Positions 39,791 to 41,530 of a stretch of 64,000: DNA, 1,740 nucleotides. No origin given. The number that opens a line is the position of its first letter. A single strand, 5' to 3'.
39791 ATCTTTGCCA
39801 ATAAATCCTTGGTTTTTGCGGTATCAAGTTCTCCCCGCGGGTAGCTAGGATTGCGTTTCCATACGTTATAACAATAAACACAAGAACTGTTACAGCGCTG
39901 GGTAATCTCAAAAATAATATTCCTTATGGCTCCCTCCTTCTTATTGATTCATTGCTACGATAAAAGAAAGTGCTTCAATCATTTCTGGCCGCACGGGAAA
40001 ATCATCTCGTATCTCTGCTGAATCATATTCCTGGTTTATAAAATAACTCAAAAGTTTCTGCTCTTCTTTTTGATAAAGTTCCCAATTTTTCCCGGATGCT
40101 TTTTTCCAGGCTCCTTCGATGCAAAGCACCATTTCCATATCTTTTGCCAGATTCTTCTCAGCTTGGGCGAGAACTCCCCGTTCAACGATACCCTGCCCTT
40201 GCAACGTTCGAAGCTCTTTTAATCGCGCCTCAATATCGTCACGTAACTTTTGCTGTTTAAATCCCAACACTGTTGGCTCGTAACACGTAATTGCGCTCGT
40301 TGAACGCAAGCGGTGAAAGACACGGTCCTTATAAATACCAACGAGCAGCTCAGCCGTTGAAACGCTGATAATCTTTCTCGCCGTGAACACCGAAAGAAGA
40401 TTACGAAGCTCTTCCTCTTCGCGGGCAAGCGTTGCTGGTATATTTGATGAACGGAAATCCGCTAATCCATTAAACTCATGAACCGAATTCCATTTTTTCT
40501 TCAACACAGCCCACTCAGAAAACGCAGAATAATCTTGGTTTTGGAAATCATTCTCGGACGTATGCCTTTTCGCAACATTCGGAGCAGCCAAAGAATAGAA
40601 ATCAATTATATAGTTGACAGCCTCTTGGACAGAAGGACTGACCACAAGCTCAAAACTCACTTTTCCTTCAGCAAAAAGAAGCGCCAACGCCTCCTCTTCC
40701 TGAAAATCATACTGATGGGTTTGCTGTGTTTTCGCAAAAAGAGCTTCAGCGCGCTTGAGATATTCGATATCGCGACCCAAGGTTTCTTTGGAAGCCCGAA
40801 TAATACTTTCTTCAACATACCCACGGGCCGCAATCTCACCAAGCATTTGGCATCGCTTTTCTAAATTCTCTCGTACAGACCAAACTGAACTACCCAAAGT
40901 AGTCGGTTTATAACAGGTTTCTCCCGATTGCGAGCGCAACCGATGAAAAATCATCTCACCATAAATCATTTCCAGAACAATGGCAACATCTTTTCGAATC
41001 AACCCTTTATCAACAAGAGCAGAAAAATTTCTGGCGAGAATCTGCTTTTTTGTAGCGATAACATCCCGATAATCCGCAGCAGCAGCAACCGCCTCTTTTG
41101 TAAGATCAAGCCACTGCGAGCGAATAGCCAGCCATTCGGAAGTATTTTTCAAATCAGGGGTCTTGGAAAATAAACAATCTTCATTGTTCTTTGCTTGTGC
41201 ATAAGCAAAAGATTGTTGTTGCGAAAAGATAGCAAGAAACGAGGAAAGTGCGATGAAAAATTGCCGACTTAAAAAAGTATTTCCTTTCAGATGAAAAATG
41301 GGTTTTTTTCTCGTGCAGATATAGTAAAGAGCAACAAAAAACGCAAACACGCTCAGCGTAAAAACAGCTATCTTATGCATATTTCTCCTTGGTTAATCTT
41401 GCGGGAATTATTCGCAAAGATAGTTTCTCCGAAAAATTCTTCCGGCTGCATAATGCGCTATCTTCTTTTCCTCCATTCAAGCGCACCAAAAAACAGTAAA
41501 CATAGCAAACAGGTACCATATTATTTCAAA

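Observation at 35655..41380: Block of four exported unknown proteins surrounding the radical SAM/SPASM enzyme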

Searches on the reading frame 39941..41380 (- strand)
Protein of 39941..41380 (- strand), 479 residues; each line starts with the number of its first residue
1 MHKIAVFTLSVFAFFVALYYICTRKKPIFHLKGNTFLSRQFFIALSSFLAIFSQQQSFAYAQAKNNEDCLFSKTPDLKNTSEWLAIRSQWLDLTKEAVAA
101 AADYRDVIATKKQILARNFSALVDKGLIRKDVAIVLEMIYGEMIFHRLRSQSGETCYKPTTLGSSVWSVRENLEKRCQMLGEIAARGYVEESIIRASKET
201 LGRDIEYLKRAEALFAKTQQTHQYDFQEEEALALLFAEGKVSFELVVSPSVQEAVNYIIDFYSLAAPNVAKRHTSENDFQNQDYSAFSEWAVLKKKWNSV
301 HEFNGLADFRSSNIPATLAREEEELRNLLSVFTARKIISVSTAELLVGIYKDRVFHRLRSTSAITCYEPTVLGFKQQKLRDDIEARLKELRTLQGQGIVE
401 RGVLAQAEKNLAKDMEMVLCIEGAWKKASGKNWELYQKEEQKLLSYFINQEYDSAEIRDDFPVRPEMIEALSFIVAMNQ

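Call 7: search_protein_families(library=pfam, proteins=[window:39941-41380:-], max_evalue=0.1)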
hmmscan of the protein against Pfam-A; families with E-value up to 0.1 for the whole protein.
window:39941-41380:- (479 aa): 0 families

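Call 8: search_protein_families(library=ncbifam, proteins=[window:39941-41380:-], max_evalue=0.1)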
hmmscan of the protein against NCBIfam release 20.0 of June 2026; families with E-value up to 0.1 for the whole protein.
window:39941-41380:- (479 aa): 0 families

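Call 10: find_homologous_proteins(query=window:39941-41380:-)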
Query window:39941-41380:- (479 aa): 3 proteins with E <= 0.001 among 8000 candidates.
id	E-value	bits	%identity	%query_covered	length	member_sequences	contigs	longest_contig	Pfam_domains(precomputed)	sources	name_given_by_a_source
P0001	0.0e+0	1057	100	100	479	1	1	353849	-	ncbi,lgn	-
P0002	1.4e-82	296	35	99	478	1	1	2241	-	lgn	-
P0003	6.1e-74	268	34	98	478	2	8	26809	-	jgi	-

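Call 12: find_encoding_contigs(protein=P0003, flank=10000, max_places=3)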
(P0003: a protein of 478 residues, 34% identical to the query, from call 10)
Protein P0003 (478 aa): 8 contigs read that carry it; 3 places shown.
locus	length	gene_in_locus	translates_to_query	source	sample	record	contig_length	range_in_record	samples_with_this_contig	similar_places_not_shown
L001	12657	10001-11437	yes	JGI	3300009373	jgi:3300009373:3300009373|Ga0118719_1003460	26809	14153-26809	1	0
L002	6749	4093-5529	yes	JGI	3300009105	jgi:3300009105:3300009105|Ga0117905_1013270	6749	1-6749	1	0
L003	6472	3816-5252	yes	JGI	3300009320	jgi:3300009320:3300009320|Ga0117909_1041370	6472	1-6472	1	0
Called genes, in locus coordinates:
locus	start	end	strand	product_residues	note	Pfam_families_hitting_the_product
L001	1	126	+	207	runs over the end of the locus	-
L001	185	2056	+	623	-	PF03958:Secretin_N, PF00263:Secretin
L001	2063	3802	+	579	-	PF05157:MshEN, PF00437:T2SSE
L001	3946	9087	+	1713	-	PF00932:LTD, PF26182:Ig_NUP210_5th (weak), PF02368:Big_2, PF02368:Big_2, PF26182:Ig_NUP210_5th, PF26918:Ig_Eae, PF26182:Ig_NUP210_5th, PF26918:Ig_Eae, +5 more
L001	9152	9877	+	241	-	PF13180:PDZ_2 (weak), PF00595:PDZ (weak), PF17820:PDZ_6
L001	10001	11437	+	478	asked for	-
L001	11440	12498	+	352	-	PF04055:Radical_SAM, PF13353:Fer4_12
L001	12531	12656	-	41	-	?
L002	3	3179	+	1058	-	?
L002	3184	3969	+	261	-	PF13180:PDZ_2 (weak), PF00595:PDZ (weak), PF17820:PDZ_6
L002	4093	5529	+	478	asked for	-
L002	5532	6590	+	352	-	PF04055:Radical_SAM, PF13353:Fer4_12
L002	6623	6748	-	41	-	?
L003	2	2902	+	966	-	?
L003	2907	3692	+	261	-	PF13180:PDZ_2 (weak), PF00595:PDZ (weak), PF17820:PDZ_6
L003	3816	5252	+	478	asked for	-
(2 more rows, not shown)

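Call 39: search_protein_families(library=pfam, proteins=[P0002], max_evalue=0.01)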
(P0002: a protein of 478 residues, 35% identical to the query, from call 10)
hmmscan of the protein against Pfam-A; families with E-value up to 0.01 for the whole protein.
P0002 (478 aa): 0 families

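Call 80: search_protein_families(library=ncbifam, proteins=[P0002], max_evalue=0.001)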
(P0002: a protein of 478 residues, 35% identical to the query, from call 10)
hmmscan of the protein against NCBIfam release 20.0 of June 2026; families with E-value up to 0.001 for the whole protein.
P0002 (478 aa): 0 families

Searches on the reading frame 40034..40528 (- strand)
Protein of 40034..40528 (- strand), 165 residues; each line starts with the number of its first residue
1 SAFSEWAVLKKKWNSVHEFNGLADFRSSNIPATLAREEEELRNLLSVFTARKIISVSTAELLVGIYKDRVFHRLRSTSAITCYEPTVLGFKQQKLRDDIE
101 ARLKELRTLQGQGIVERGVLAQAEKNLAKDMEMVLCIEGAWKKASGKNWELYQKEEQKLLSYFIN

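Call 34: find_homologous_proteins(query=A2, max_evalue=0.001)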
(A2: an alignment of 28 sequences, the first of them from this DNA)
Query A2 (28 sequences) (165 aa, profile of the alignment): 13 proteins with E <= 0.001 among 3177 candidates.
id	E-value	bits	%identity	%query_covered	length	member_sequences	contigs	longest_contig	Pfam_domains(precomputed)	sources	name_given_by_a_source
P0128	2.3e-38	149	33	22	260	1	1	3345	-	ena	-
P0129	5.4e-37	145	-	-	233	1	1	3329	-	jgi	jgi:hypothetical protein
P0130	1.4e-36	144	32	55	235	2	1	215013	-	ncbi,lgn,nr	ncbi:MAG: hypothetical protein HY869_14080 [Chloroflexi bacterium]|nr:hypothetical protein [Chlorofl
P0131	2.0e-36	143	27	43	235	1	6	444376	-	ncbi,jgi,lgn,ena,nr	ncbi:MAG TPA: hypothetical protein PK280_00090 [Planctomycetota bacterium]|nr:hypothetical protein [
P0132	1.2e-35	140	31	47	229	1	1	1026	-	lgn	-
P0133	1.5e-35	140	27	76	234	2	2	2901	-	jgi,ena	-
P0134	1.6e-34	137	-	-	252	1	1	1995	-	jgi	jgi:hypothetical protein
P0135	3.1e-34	136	35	10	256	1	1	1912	-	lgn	-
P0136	1.9e-31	127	47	10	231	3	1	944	-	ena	-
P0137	4.6e-30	122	21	47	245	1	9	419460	-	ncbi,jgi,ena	jgi:hypothetical protein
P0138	3.3e-29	120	27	76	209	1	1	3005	-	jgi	jgi:hypothetical protein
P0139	2.1e-27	114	26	81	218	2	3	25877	-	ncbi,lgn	ncbi:MAG: hypothetical protein ACOY3Y_17670 [Acidobacteriota bacterium]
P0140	6.0e-15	73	19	79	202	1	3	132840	-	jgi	jgi:hypothetical protein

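Call 39: search_protein_families(library=pfam, proteins=[P0128, P0130, P0133, P0137, P0138, P0139, P0140], max_evalue=0.01)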
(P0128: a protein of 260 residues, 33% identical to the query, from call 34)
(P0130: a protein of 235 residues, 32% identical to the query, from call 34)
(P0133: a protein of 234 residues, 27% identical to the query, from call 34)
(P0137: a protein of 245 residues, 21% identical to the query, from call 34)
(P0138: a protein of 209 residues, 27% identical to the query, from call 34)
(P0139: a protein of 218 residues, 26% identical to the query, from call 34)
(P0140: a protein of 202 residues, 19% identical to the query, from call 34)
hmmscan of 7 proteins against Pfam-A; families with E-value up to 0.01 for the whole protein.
P0128 (260 aa): 0 families

P0130 (235 aa): 1 family
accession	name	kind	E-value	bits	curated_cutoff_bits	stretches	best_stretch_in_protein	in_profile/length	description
PF10518.14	TAT_signal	-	0.0084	16.5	22.7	0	3-21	2-20/21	TAT (twin-arginine translocation) pathway signal sequence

P0133 (234 aa): 0 families

P0137 (245 aa): 0 families

P0138 (209 aa): 0 families

P0139 (218 aa): 0 families

P0140 (202 aa): 0 families

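Call 46: predict_structure(alignment_id=A3)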
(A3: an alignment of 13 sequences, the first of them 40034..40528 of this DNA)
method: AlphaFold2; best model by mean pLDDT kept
length: 165 residues; sequences in the alignment: 13
mean_pLDDT: 75.7   pTM: 0.61
mean pLDDT of the five models: 75.7, 73.5, 72.8, 71.8, 71.2
residues with pLDDT >= 90: 11; 70-90: 105; 50-70: 41; < 50: 8
segments of 3 or more residues with pLDDT < 50: 83-89
pLDDT, mean of each block of 10 residues (from residue 1): 74 76 63 86 91 86 84 68 47 79 85 80 84 78 67 68 63
secondary structure, 60 per line:
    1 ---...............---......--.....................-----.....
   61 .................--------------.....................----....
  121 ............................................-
elements in order: H4-18 H22-27 H30-50 H56-77 H92-112 H117-164

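Call 48: search_protein_representatives(alignment_id=A3)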
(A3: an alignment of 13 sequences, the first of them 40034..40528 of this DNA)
Query: 13 sequences, 216 profile positions. Proteins with E-value up to 0.001 (for the whole library): 968; up to 1e-10: 639; up to 1e-30: 205. The best 150 are listed.
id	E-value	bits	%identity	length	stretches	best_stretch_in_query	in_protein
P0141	2.2e-210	710.4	-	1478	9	23-212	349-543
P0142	2.7e-119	412.6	-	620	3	43-212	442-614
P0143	4.8e-114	395.5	-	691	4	5-213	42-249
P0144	4.7e-103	359.5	-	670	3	2-215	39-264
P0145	3.3e-100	350.2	-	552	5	43-213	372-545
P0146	2.9e-92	324.3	-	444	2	39-212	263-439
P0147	1.1e-91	322.3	-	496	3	46-214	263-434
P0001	1.5e-90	318.6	-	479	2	42-215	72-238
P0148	4.8e-89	313.7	-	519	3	42-214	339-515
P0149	5.7e-88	310.2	-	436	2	45-216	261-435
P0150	3.2e-87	307.8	-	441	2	2-215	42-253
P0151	2.1e-86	305.1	-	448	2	2-214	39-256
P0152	9.3e-86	303.0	-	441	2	45-214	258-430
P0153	1.2e-84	299.4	-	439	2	44-210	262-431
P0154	1.2e-84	299.3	-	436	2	2-214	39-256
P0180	2.6e-67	242.7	-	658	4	35-214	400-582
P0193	4.3e-61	222.4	-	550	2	2-194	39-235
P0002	2.7e-56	206.7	-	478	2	34-213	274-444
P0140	3.3e-55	203.2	-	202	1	5-216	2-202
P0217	3.4e-54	199.8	-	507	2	46-210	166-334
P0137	2.6e-50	187.2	-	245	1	21-188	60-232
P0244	6.1e-48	179.4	-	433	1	4-214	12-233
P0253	5.8e-45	169.7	-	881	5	3-165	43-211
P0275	2.8e-41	157.6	-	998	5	39-206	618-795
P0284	1.2e-38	149.0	-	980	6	44-178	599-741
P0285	1.4e-38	148.8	-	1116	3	45-174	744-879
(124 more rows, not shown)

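Call 53: find_encoding_contigs(protein=P0131, flank=5000, max_places=2)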
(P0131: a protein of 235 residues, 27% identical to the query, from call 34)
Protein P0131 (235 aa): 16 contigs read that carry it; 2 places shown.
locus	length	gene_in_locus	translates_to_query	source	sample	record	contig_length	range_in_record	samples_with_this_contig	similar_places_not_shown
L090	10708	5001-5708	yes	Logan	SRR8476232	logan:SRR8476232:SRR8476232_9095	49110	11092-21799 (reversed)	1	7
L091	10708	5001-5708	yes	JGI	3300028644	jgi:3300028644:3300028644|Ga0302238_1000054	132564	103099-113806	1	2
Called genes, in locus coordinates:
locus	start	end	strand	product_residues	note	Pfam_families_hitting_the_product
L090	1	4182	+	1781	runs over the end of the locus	PF07719:TPR_2 (faint), PF12895:ANAPC3 (faint), PF13431:TPR_17 (faint), PF14561:TPR_20 (faint), PF00515:TPR_1 (faint), PF13176:TPR_7 (faint), PF13414:TPR_11 (faint), PF14559:TPR_19 (faint), +1 more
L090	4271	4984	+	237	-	-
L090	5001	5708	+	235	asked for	-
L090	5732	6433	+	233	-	-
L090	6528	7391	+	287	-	PF01261:AP_endonuc_2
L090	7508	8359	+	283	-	PF01261:AP_endonuc_2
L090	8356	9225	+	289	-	-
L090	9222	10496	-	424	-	PF01408:GFO_IDH_MocA, PF02894:GFO_IDH_MocA_C, PF22725:GFO_IDH_MocA_C3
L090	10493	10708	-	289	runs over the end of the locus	PF03807:F420_oxidored (weak), PF02153:PDH_N, PF20463:PDH_C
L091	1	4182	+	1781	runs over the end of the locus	PF07719:TPR_2 (faint), PF12895:ANAPC3 (faint), PF13431:TPR_17 (faint), PF14561:TPR_20 (faint), PF00515:TPR_1 (faint), PF13176:TPR_7 (faint), PF13414:TPR_11 (faint), PF14559:TPR_19 (faint), +1 more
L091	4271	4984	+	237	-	-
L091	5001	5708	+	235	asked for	-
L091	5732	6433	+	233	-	-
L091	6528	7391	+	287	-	PF01261:AP_endonuc_2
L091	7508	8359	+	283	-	PF01261:AP_endonuc_2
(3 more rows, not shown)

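Call 54: find_encoding_contigs(protein=P0139, flank=5000, max_places=2)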
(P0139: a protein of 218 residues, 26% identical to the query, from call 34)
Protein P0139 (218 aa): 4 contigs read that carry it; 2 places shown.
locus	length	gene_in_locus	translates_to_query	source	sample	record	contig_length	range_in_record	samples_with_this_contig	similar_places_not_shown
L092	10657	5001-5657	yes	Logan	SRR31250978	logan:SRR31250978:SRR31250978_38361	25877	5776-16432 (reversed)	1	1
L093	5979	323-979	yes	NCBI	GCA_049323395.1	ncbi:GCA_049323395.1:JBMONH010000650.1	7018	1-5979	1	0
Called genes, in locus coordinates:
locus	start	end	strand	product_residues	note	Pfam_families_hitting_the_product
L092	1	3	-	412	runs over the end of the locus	PF07250:Glyoxal_oxid_N (faint), PF13415:Beta-prop_FBX42 (faint), PF13964:Beta-prop_Calicin (faint), PF07646:Kelch_2 (faint), PF13418:Beta-prop_TYW4 (weak), PF24681:Kelch_KLHDC2_KLHL20_DRC7, PF24981:Beta-prop_ATRN-LZTR1 (weak), PF24681:Kelch_KLHDC2_KLHL20_DRC7 (weak), +2 more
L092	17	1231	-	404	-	PF13415:Beta-prop_FBX42, PF24981:Beta-prop_ATRN-LZTR1 (faint), PF07646:Kelch_2 (faint), PF13418:Beta-prop_TYW4 (faint), PF24681:Kelch_KLHDC2_KLHL20_DRC7, PF07250:Glyoxal_oxid_N (weak), PF13415:Beta-prop_FBX42 (weak), PF01344:Kelch_1 (weak), +1 more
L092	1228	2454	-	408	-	PF24996:NANM (faint), PF13415:Beta-prop_FBX42, PF13418:Beta-prop_TYW4 (faint), PF13964:Beta-prop_Calicin (faint), PF24681:Kelch_KLHDC2_KLHL20_DRC7, PF24981:Beta-prop_ATRN-LZTR1, PF07250:Glyoxal_oxid_N (weak), PF13415:Beta-prop_FBX42, +3 more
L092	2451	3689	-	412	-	PF07250:Glyoxal_oxid_N (faint), PF24681:Kelch_KLHDC2_KLHL20_DRC7, PF07646:Kelch_2 (faint), PF13415:Beta-prop_FBX42 (weak), PF13418:Beta-prop_TYW4 (faint), PF24981:Beta-prop_ATRN-LZTR1 (weak), PF13415:Beta-prop_FBX42, PF24681:Kelch_KLHDC2_KLHL20_DRC7, +2 more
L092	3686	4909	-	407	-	PF07250:Glyoxal_oxid_N (faint), PF07646:Kelch_2 (faint), PF13418:Beta-prop_TYW4 (faint), PF24681:Kelch_KLHDC2_KLHL20_DRC7 (weak), PF24981:Beta-prop_ATRN-LZTR1 (faint), PF01344:Kelch_1 (faint), PF13415:Beta-prop_FBX42 (weak)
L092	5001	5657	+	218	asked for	-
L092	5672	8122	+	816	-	PF01839:FG-GAP (faint), PF13517:FG-GAP_3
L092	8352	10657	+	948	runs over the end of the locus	PF23657:DUF7151, PF14537:Cytochrom_c3_2 (faint), PF14522:Cytochrome_C7 (faint), PF22113:Mtrc-MtrF_II-IV_dom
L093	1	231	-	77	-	?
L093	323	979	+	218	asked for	-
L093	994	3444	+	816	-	PF01839:FG-GAP (faint), PF13517:FG-GAP_3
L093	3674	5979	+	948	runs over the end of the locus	PF23657:DUF7151, PF14537:Cytochrom_c3_2 (faint), PF14522:Cytochrome_C7 (faint), PF22113:Mtrc-MtrF_II-IV_dom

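Call 55: find_encoding_contigs(protein=P0140, flank=5000, max_places=2)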
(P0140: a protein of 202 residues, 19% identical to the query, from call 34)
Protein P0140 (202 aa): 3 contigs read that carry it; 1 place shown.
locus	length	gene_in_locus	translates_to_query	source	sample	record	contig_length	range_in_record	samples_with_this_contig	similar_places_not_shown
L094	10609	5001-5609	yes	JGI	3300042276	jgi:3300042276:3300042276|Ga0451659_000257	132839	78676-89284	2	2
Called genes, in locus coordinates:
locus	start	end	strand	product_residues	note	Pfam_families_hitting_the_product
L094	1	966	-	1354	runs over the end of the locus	PF04851:ResIII, PF00176:SNF2-rel_dom, PF00270:DEAD, PF00271:Helicase_C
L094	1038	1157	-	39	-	-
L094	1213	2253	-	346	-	-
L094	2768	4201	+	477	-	PF00474:SSF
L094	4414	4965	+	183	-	-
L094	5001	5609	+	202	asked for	-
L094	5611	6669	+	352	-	PF04055:Radical_SAM, PF13353:Fer4_12 (weak)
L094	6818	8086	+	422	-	PF00155:Aminotran_1_2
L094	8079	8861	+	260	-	PF00497:SBP_bac_3, PF10613:Lig_chan-Glu_bd (weak)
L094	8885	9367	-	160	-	-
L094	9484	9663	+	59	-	-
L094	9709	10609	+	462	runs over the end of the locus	PF00515:TPR_1, PF13414:TPR_11, PF13432:TPR_16, PF21033:RMD1-3, PF13431:TPR_17, PF14559:TPR_19, PF13432:TPR_16, PF14559:TPR_19, +12 more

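Call 79: search_protein_families(library=pfam, proteins=[P0141, P0285, P0275, P0284, P0253, P0143, P0180, P0193, P0244, P0217], max_evalue=0.001)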
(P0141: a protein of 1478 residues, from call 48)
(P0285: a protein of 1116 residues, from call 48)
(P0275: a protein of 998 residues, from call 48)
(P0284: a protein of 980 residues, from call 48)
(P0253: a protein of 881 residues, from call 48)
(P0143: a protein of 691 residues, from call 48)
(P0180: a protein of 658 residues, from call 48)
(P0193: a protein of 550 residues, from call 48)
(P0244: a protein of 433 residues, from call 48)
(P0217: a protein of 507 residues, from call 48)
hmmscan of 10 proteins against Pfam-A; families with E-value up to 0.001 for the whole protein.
P0141 (1478 aa): 0 families

P0285 (1116 aa): 0 families

P0275 (998 aa): 0 families

P0284 (980 aa): 0 families

P0253 (881 aa): 0 families

P0143 (691 aa): 0 families

P0180 (658 aa): 0 families

P0193 (550 aa): 0 families

P0244 (433 aa): 0 families

P0217 (507 aa): 0 families

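Call 80: search_protein_families(library=ncbifam, proteins=[P0130, P0128, P0144, P0149, P0137], max_evalue=0.001)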
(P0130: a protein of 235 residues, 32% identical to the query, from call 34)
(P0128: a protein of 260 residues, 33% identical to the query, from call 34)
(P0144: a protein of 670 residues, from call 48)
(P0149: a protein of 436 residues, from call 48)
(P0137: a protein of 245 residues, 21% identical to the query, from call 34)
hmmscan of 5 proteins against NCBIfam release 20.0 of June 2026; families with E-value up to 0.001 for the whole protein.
P0130 (235 aa): 0 families

P0128 (260 aa): 0 families

P0144 (670 aa): 0 families

P0149 (436 aa): 0 families

P0137 (245 aa): 0 families
